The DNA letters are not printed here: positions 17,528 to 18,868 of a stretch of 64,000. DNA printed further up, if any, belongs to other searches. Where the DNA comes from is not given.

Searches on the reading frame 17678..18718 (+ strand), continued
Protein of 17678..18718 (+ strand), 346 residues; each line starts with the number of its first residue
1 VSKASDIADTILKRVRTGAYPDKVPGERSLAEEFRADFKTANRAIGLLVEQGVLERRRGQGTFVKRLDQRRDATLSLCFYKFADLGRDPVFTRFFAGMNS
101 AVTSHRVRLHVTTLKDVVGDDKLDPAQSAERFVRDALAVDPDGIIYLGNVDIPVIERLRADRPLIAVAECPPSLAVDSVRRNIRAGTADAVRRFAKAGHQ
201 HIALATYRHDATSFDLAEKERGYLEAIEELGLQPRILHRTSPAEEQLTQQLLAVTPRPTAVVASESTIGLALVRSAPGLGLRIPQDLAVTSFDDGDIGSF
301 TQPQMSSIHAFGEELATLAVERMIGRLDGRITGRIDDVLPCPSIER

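Call 30: find_encoding_contigs(protein=P0024, flank=10000, max_places=2)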
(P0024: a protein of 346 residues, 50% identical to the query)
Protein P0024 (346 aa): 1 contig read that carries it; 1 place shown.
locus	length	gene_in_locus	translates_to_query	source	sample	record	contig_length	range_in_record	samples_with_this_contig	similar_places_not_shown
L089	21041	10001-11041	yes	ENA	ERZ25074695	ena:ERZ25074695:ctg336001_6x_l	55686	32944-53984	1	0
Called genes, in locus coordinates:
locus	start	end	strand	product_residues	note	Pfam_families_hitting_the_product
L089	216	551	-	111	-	-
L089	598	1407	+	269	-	-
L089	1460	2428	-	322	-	-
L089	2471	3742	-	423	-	PF07221:GlcNAc_2-epim, PF03663:Glyco_hydro_76 (faint)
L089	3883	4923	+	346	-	PF01408:GFO_IDH_MocA, PF02894:GFO_IDH_MocA_C, PF22725:GFO_IDH_MocA_C3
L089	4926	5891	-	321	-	PF04909:Amidohydro_2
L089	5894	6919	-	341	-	PF01841:Transglut_core (weak)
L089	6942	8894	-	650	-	PF14592:Chondroitinas_B (weak), PF22842:Pel9A-like_beta_helix (weak)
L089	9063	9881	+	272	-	PF21294:Polysacc_lyase_14, PF14099:Polysacc_lyase (weak)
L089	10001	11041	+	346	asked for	PF00392:GntR, PF13377:Peripla_BP_3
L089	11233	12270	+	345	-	-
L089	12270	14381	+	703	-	PF02838:Glyco_hydro_20b, PF00728:Glyco_hydro_20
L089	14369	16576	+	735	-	-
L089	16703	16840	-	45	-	-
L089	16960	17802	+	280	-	PF00702:Hydrolase, PF13344:Hydrolase_6, PF13419:HAD_2 (weak), PF13242:Hydrolase_like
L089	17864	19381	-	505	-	-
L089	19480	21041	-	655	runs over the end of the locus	PF03781:FGE-sulfatase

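Call 31: find_encoding_contigs(protein=P0025, flank=10000, max_places=2)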
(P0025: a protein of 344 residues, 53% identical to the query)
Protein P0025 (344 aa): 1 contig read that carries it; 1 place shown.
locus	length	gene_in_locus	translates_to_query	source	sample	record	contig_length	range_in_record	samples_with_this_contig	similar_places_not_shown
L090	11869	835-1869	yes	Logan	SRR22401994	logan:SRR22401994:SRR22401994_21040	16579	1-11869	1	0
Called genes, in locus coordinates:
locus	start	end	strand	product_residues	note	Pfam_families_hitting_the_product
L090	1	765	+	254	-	?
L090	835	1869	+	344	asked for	PF00392:GntR, PF00532:Peripla_BP_1, PF13377:Peripla_BP_3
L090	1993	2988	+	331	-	PF04909:Amidohydro_2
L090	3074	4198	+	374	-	PF01168:Ala_racemase_N, PF00842:Ala_racemase_C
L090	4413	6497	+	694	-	-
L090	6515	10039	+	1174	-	PF05426:Alginate_lyase (weak), PF07940:Hepar_II_III_C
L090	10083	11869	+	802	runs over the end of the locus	PF20581:DUF6785, PF20580:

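Call 34: find_related_loci(query=A1, collection=metagenome_contigs, flank=10000)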
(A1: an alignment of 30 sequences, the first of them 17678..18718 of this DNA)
Query A1 (346 aa) in metagenome_contigs; peptide patterns used: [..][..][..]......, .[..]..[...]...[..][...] (x = any residue, [..] = any of these).
305 stretches matched a pattern; 175 encode a relative of the query (tblastn E <= 1e-3); the best 80 are kept; 80 distinct loci.
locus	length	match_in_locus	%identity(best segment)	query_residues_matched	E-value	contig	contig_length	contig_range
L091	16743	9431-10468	87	1-346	0e+0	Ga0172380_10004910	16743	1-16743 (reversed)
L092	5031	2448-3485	56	1-346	3e-124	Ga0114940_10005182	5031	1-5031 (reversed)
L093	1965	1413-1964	56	1-186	1e-60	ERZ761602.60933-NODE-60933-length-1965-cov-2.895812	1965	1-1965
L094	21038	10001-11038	37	2-346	3e-58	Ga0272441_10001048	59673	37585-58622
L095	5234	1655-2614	29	1-329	1e-27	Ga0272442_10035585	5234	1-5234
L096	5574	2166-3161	29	4-330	2e-23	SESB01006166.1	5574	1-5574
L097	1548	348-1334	25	7-329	9e-21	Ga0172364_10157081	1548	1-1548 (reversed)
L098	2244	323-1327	25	7-330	3e-18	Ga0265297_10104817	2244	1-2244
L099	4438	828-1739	28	24-326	1e-17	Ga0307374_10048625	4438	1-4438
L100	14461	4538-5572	25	7-344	1e-16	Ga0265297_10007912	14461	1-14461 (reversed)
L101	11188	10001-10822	29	24-296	3e-16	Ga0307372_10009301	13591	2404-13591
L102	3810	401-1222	29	24-296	2e-16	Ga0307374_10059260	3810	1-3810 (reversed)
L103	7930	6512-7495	26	10-340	1e-15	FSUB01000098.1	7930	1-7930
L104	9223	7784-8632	27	11-294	2e-14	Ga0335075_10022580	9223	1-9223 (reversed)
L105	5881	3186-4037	27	11-294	2e-14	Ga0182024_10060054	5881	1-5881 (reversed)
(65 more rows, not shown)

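Call 37: search_protein_families(library=ncbifam, proteins=[window:17678-18718:+], max_evalue=0.00001)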
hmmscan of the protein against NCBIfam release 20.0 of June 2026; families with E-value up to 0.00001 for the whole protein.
window:17678-18718:+ (346 aa): 18 families
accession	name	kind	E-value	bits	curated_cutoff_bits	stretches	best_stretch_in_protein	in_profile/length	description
NF008269.0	PRK11041.1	equivalog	1.4e-14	53.9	436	1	88-326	79-314/342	DNA-binding transcriptional regulator CytR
NF047341.1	lactose_RbsR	equivalog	1.5e-14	54.1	382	1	162-339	142-318/331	ribose utilization transcriptional repressor RbsR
NF007743.0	PRK10423.1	equivalog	9.7e-14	51.2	531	1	165-328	143-309/330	ribose operon transcriptional repressor RbsR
TIGR02018.2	his_ut_repres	equivalog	9.1e-13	48.1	220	1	6-71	3-70/226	histidine utilization transcriptional repressor HutC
TIGR01481.1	ccpA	equivalog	1.6e-12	47.5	442.35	1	136-310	112-290/330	catabolite control protein A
NF007075.0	PRK09526.1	subfamily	5.1e-12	45.4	340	1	169-341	151-323/358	LacI family DNA-binding transcriptional regulator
NF007979.0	PRK10703.1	equivalog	2.6e-11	43.2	501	1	177-328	156-310/341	HTH-type transcriptional repressor PurR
TIGR02325.1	C_P_lyase_phnF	equivalog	6.1e-11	42.3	156.8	1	6-68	12-74/238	phosphonate metabolism transcriptional regulator PhnF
NF052440.1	TransRegGNTRPSEAE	equivalog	1.3e-09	37.6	400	1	114-330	94-314/333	HTH-type transcriptional regulator GntR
NF011563.0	PRK14987.1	equivalog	2.4e-09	36.9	433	1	152-330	143-312/331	gluconate operon transcriptional repressor GntR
NF007706.0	PRK10401.1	equivalog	5.3e-08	32.5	555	1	184-324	161-304/346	HTH-type transcriptional regulator GalS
NF041547.1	GntR_LSA1692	equivalog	1.8e-07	31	275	1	5-66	4-67/233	GntR family transcriptional regulator, LSA1692 subfamily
NF008002.0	PRK10727.1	equivalog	4.3e-07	29.3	557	1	179-322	156-302/341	HTH-type transcriptional regulator GalR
NF007741.0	PRK10421.1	equivalog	1.2e-06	28.1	311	1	22-67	29-74/262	transcriptional regulator LldR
TIGR02404.1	trehalos_R_Bsub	equivalog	1.9e-06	27.7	211.95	1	3-68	1-68/233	trehalose operon repressor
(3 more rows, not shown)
